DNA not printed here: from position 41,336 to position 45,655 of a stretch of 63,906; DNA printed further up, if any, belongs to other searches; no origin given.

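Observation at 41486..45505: Exosortase fused in a single ~1335-aa ORF to a ~1000-aa TPR array (EpsH-like plus PrsT-like in one polypeptide)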

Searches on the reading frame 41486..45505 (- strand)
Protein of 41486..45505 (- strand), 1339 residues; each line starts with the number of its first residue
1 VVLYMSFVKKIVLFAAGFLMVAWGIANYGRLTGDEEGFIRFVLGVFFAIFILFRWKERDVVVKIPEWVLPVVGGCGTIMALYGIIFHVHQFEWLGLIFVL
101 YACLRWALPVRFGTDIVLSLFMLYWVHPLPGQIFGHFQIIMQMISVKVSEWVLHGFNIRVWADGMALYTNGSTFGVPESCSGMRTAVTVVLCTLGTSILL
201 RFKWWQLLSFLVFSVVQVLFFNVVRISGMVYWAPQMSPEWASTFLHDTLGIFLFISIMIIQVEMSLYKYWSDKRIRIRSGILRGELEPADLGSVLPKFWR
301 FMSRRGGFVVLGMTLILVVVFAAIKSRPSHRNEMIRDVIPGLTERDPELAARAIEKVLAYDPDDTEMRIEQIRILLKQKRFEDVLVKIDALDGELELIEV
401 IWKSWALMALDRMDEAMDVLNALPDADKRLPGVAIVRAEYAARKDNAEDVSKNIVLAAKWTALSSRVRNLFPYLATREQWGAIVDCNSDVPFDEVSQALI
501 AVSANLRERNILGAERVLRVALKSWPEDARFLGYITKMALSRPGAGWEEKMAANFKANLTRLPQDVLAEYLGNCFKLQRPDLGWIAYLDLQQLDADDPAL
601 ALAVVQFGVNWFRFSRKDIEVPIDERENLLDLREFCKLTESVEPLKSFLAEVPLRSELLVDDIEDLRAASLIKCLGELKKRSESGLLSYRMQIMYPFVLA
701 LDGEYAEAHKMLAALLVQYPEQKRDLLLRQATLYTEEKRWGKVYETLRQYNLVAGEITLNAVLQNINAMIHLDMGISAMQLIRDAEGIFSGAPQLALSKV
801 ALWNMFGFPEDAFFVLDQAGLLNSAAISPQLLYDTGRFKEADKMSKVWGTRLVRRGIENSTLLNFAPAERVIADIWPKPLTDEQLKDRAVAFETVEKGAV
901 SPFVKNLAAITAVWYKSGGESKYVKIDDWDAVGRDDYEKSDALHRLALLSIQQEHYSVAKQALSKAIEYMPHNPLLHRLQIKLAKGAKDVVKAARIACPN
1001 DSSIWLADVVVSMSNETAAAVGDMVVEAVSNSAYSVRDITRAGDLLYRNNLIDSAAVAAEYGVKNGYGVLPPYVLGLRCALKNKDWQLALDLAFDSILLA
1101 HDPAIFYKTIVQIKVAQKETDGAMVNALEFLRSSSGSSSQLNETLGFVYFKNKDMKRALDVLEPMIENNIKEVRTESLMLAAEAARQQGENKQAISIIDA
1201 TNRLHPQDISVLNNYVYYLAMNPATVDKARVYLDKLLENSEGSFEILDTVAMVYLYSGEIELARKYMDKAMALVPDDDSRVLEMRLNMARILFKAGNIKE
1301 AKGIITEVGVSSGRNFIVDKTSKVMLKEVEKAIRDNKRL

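Call 3: search_protein_families(library=pfam, proteins=[window:41486-45505:-], max_evalue=1)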
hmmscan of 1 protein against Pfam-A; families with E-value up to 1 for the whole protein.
window:41486-45505:- (1339 aa): 22 families
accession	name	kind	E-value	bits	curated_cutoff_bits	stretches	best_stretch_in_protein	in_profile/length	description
PF09721.15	Exosortase_EpsH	-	6.2e-28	98.3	25.7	1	30-260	21-246/254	Transmembrane exosortase (Exosortase_EpsH)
PF14559.12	TPR_19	-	6.6e-19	68.4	25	4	343-383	3-43/68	Tetratricopeptide repeat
PF13428.12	TPR_14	-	9.5e-14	51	23.5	2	1245-1278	2-35/44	Tetratricopeptide repeat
PF13432.12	TPR_16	-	1.4e-12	48.2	32.7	1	345-383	11-49/65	Tetratricopeptide repeat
PF07719.23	TPR_2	-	1.8e-12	46.8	27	2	941-973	2-34/34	Tetratricopeptide repeat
PF23914.1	TPR_CcmH_CycH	-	4.6e-10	40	42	1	1184-1280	59-157/158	Cytochrome c-type biogenesis protein H TPR domain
PF12895.13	ANAPC3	-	1.9e-09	38.1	27.2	1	1144-1200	28-81/82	Anaphase-promoting complex, cyclosome, subunit 3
PF13424.12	TPR_12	-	3.7e-08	33.9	30.1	1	1247-1301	6-64/77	Tetratricopeptide repeat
PF13181.12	TPR_8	-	2.6e-07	30.7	25.7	0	941-969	2-30/34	Tetratricopeptide repeat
PF13174.12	TPR_6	-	3.4e-05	24.6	26.3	0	1176-1206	1-31/33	Tetratricopeptide repeat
PF13429.12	TPR_15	-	4.7e-05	23.4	26.2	1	1150-1277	121-247/280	Tetratricopeptide repeat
PF25062.1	ARM_TT21_N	-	0.00032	20.9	40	1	1225-1311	115-197/222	Tetratricopeptide repeat protein 21 N-terminal ARM repeat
PF11846.14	Wzy_C_2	-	0.00072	20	28.5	1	911-996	82-174/191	Virulence factor membrane-bound polymerase, C-terminal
PF13374.12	TPR_10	-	0.0013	19.1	27.5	0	1247-1273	5-31/42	Tetratricopeptide repeat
PF12569.14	NatA_aux_su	-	0.0042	16.5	33.3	1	1193-1304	173-282/515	N-terminal acetyltransferase A, auxiliary subunit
PF22860.2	DUF7017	-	0.0062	17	27.5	1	1227-1307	18-96/141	Domain of unknown function (DUF7017)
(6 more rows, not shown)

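Call 4: search_protein_families(library=ncbifam, proteins=[window:41486-45505:-], max_evalue=1)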
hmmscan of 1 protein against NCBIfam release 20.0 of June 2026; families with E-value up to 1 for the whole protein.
window:41486-45505:- (1339 aa): 34 families (the best 25 are shown)
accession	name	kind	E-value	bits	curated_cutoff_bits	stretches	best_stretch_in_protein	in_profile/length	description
TIGR02917.1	PEP_TPR_lipo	equivalog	2.1e-23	82.2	312.2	3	1109-1307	708-896/899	XrtA/PEP-CTERM system TPR-repeat protein PrsT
TIGR03109.2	exosort_XrtA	exception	3.1e-18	66.1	208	1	48-262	39-253/261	exosortase A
TIGR04152.1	exosort_VPLPA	exception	2.3e-14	53.4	400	1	48-274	20-249/486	VPLPA-CTERM-specific exosortase XrtD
TIGR02602.1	8TM_EpsH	subfamily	6.3e-14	52.1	105.55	1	37-262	9-234/241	exosortase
TIGR04178.1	exo_archaeo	signature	1.2e-12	47.9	23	1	176-260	3-86/97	exosortase/archaeosortase family protein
TIGR02521.1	type_IV_pilW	equivalog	1.2e-12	47.9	154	1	1139-1306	31-193/234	type IV pilus biogenesis/stability protein PilW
NF052415.1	T3SS_chap_SctY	equivalog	8.2e-12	45.6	70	2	1131-1198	32-100/106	type III secretion apparatus assembly chaperone SctY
NF040959.1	MamA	equivalog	2.4e-10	40.2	200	3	1150-1277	48-172/204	magnetosome protein MamA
NF035943.2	exosort_XrtV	exception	8.1e-10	38.4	313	1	55-259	51-257/270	exosortase V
NF038142.1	exosort_XrtW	exception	1e-07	30.7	425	1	53-274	46-267/494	exosortase W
TIGR04476.1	exosort_XrtN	exception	1.4e-07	31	200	1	44-260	34-238/406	exosortase N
NF052312.1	T9SS_PorW_SprE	equivalog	7.3e-07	28.2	250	2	933-1030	321-414/716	type IX secretion system periplasmic lipoprotein PorW/SprE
NF012182.0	exosortase_XrtQ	exception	6.2e-06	25.9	270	1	141-257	133-247/256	exosortase Q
TIGR04287.1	exosort_XrtK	exception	2.5e-05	23.8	55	1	160-262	48-152/163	exosortase K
TIGR03762.1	archaeo_artC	exception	8.2e-05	22.6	100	1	119-258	130-264/274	archaeosortase C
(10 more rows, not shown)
